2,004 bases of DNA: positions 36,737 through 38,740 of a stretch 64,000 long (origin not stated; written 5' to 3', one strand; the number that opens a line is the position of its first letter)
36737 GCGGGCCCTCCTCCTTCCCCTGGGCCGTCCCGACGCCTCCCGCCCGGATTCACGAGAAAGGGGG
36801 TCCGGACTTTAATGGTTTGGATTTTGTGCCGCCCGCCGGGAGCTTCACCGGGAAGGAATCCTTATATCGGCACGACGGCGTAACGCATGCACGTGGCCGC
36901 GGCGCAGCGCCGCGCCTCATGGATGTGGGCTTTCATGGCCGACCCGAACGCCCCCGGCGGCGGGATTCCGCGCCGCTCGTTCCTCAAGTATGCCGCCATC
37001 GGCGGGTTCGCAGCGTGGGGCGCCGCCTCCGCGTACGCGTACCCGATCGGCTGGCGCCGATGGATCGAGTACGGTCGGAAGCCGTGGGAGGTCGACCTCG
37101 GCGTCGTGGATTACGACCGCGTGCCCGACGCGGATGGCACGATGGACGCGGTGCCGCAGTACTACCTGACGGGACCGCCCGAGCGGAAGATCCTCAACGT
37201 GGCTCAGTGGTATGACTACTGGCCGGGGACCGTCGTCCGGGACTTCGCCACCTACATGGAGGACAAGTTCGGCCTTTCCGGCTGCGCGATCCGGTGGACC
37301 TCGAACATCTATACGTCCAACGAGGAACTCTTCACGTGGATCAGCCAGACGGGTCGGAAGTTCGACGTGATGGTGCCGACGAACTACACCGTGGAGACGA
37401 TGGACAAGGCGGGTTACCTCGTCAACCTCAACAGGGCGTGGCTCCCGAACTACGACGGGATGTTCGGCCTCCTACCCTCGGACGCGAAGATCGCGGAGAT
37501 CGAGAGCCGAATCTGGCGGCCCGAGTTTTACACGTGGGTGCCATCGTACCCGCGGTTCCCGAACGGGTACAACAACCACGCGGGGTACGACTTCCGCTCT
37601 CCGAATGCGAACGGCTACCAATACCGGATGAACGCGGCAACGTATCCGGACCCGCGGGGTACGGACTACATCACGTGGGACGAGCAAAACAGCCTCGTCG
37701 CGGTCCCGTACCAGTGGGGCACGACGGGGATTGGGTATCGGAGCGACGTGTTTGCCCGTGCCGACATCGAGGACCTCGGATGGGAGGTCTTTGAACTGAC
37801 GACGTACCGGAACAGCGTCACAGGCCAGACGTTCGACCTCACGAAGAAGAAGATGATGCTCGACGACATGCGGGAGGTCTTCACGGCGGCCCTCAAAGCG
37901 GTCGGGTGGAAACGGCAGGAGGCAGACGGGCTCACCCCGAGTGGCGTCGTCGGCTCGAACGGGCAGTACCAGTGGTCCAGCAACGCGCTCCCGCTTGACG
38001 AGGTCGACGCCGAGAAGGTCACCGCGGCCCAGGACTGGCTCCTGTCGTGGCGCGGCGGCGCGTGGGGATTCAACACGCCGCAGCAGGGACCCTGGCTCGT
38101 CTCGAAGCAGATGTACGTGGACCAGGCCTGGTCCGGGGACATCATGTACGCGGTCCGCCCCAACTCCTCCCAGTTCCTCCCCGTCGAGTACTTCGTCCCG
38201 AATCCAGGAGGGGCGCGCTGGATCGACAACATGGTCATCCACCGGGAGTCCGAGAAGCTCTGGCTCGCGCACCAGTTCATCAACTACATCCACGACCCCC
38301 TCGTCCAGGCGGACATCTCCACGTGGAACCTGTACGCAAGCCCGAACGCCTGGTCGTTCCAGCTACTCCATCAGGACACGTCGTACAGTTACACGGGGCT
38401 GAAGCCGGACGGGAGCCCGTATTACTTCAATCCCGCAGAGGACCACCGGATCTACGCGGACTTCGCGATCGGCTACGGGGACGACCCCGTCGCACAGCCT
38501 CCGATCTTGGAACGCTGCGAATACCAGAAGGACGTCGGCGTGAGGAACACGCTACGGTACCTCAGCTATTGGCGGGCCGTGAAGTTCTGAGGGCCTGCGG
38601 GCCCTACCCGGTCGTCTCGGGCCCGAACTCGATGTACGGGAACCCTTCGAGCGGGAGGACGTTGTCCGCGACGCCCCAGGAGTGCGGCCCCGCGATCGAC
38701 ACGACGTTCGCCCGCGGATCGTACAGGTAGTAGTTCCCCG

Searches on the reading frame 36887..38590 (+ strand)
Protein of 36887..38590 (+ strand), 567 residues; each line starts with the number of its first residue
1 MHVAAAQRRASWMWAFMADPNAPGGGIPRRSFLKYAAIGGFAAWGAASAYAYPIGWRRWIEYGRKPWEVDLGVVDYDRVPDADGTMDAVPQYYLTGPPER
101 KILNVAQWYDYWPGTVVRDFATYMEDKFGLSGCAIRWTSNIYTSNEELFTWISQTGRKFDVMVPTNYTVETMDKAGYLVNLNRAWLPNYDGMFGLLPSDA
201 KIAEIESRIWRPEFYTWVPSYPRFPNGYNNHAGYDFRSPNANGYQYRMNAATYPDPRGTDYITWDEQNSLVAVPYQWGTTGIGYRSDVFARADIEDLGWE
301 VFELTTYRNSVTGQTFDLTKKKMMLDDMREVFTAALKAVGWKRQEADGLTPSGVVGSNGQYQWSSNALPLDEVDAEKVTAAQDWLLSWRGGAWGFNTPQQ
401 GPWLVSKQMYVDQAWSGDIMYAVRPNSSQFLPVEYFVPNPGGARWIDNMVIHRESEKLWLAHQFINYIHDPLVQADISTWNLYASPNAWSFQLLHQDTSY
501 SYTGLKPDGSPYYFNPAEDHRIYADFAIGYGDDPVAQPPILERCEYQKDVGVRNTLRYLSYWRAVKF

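Call 37: find_encoding_contigs(protein=window:36887-38590:+, flank=10000, max_places=2)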
Protein window:36887-38590:+ (567 aa): 1 contig read that carries it; 1 place shown.
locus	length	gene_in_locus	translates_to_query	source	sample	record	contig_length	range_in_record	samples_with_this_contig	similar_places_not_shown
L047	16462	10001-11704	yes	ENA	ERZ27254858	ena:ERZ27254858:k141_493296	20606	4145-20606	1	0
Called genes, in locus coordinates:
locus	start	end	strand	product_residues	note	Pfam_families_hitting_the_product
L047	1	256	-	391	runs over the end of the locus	PF20706:GT4-conflict, PF13439:Glyco_transf_4, PF13477:Glyco_trans_4_2, PF13579:Glyco_trans_4_4, PF00534:Glycos_transf_1, PF13524:Glyco_trans_1_2, PF13692:Glyco_trans_1_4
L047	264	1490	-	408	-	PF00483:NTP_transferase, PF01128:IspD (faint), PF12804:NTP_transf_3, PF24894:Hexapep_GlmU (faint), PF25084:LbH_EIF2B, PF25087:GMPPB_C, PF00132:Hexapep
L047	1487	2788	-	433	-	PF02878:PGM_PMM_I, PF02879:PGM_PMM_II, PF02880:PGM_PMM_III, PF00408:PGM_PMM_IV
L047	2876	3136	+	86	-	-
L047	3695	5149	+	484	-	PF00202:Aminotran_3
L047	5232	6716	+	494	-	PF00171:Aldedh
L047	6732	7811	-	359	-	PF00005:ABC_tran, PF13304:AAA_21 (faint), PF08402:TOBE_2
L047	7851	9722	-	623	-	PF00528:BPD_transp_1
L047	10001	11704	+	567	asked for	PF13343:SBP_bac_6 (faint)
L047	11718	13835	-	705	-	PF00801:PKD, PF18911:PKD_4, PF00801:PKD, PF18911:PKD_4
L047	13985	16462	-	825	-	?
